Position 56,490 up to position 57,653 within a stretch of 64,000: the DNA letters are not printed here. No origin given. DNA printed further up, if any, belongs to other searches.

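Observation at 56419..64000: Convergent operon pair encoding only secreted copper and haem proteins: candidate undescribed periplasmic redox module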

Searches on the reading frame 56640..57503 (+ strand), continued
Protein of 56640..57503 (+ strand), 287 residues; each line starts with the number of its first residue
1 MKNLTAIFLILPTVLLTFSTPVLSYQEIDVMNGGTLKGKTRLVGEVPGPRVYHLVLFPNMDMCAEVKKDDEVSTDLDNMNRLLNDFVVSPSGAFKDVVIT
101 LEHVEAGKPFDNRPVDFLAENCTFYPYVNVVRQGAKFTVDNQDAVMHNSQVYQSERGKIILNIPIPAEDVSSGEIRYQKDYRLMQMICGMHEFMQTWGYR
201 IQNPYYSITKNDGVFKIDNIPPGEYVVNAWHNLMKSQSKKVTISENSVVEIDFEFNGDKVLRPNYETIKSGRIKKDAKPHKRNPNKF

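Call 69: search_solved_structures(query=A4, max_evalue=1)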
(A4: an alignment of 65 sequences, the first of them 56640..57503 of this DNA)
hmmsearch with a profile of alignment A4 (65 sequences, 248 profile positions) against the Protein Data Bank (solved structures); distinct sequences matched with E-value up to 1: 34.
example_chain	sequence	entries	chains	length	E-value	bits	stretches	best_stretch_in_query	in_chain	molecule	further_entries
9c7v_B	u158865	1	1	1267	1.7e-12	50.3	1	198-237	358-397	BOS complex subunit NOMO2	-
5fc9_A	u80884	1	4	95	2.5e-06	30.2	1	112-187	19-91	Blue (Type 1) copper domain protein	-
1sf3_A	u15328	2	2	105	7.1e-06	28.7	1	102-190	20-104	Amicyanin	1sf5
9cck_A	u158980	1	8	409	1.1e-05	28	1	111-189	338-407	Copper-containing nitrite reductase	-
1sfd_A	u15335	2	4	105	1.8e-05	27.4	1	102-190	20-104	Amicyanin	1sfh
4p5r_A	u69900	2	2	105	3.3e-05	26.5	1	102-190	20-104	Amicyanin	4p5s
2gb2_A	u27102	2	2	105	3.7e-05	26.3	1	102-190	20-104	Amicyanin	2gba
1mda_A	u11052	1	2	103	3.8e-05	26.3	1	102-190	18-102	AMICYANIN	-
1aac_A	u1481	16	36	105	4e-05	26.2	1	102-190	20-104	AMICYANIN | PROTEIN (AMICYANIN)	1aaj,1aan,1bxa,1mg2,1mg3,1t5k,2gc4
3ply_A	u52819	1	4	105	7.2e-05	25.4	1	102-190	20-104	Amicyanin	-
6hbe_A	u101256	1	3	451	9.2e-05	25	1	96-191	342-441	Copper-containing nitrite reductase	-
2qdv_A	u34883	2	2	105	0.00012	24.7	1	102-190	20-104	Amicyanin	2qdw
4wi0_B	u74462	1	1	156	0.00013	24.6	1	197-240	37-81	Cellulosomal scaffoldin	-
4u3s_B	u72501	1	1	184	0.00015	24.3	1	197-240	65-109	Cellulosomal scaffoldin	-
3ie9_A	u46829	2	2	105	0.0011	21.5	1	102-190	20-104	Amicyanin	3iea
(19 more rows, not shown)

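Call 70: search_protein_families(library=pfam, alignment_id=A4, max_evalue=0.1)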
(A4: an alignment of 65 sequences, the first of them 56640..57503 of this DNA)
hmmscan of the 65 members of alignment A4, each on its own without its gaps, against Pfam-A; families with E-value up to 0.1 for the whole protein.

A. member 1, window:56640-57503:+ (287 aa): 6 families
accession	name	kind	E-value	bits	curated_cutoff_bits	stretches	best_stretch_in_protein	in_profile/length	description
PF13620.12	CarboxypepD_reg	-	3.3e-06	27.8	32.3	1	206-254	31-80/82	Carboxypeptidase regulatory-like domain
PF14686.12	fn3_3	-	4.1e-05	23.7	24.4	1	205-247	27-71/75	Polysaccharide lyase family 4, domain II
PF13715.12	CarbopepD_reg_2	-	0.00017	22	32.2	1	208-257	29-78/88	CarboxypepD_reg-like domain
PF17802.7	SpaA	-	0.00025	21.6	23.1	1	208-253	37-87/91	Prealbumin-like fold domain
PF23193.1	NOMO_3rd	-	0.0052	17.3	27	1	206-244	61-98/120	NOMO third transthyretin-like domain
PF09430.16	EMC7_beta-sandw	-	0.012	16.3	26.6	1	205-244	21-60/122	ER membrane protein complex subunit 7, beta-sandwich domain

B. families by the number of members that match (of 65 scanned): 25 families
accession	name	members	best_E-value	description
PF13620.12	CarboxypepD_reg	65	1.6e-12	Carboxypeptidase regulatory-like domain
PF14686.12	fn3_3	65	3.9e-11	Polysaccharide lyase family 4, domain II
PF13715.12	CarbopepD_reg_2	57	5.3e-09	CarboxypepD_reg-like domain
PF09430.16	EMC7_beta-sandw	52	1.2e-06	ER membrane protein complex subunit 7, beta-sandwich domain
PF17802.7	SpaA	26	0.00025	Prealbumin-like fold domain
PF08308.17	PEGA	13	2.8e-05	PEGA domain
PF23193.1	NOMO_3rd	11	0.0021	NOMO third transthyretin-like domain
PF22904.2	NOMO1-like_2nd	8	0.00051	BOS complex subunit NOMO1-like, second beta sandwich domain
PF17210.9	SdrD_B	6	0.0049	SdrD B-like domain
PF11008.14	DUF2846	6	0.0071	Protein of unknown function (DUF2846)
PF00127.26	Copper-bind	4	0.0069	Copper binding proteins, plastocyanin/azurin family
PF07495.19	Y_Y_Y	4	0.018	Y_Y_Y domain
PF08842.16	Mfa2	3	0.0095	Fimbrillin-A associated anchor proteins Mfa1 and Mfa2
PF09912.14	DUF2141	2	0.016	Uncharacterized protein conserved in bacteria (DUF2141)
PF19686.4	DUF6188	2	0.038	Family of unknown function (DUF6188)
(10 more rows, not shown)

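Call 98: list_cluster_members(proteins=[P0363, P0369, P0375, P0396, P0400])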
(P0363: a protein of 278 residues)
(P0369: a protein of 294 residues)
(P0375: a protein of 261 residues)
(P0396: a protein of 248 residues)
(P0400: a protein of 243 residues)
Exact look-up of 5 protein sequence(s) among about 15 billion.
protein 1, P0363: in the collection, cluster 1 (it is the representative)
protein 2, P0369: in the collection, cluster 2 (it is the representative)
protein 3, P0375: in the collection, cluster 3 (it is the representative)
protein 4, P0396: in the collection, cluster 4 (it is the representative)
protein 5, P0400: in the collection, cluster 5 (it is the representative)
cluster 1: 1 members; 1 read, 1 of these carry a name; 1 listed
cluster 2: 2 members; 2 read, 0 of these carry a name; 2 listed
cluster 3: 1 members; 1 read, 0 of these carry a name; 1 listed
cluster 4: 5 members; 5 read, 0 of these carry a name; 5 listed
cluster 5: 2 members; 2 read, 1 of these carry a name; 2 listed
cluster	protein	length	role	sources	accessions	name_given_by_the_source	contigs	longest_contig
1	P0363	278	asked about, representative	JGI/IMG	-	hypothetical protein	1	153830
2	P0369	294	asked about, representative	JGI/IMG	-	-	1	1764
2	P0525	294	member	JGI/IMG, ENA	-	-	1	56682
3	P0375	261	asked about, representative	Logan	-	-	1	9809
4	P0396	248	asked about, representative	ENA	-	-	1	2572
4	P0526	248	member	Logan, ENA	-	-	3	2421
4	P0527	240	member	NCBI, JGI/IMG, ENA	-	-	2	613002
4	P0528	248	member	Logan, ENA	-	-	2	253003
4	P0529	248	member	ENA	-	-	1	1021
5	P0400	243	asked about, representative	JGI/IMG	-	-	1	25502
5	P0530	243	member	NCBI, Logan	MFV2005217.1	MAG: carboxypeptidase regulatory-like domain-containing protein [Gammaproteobacteria ...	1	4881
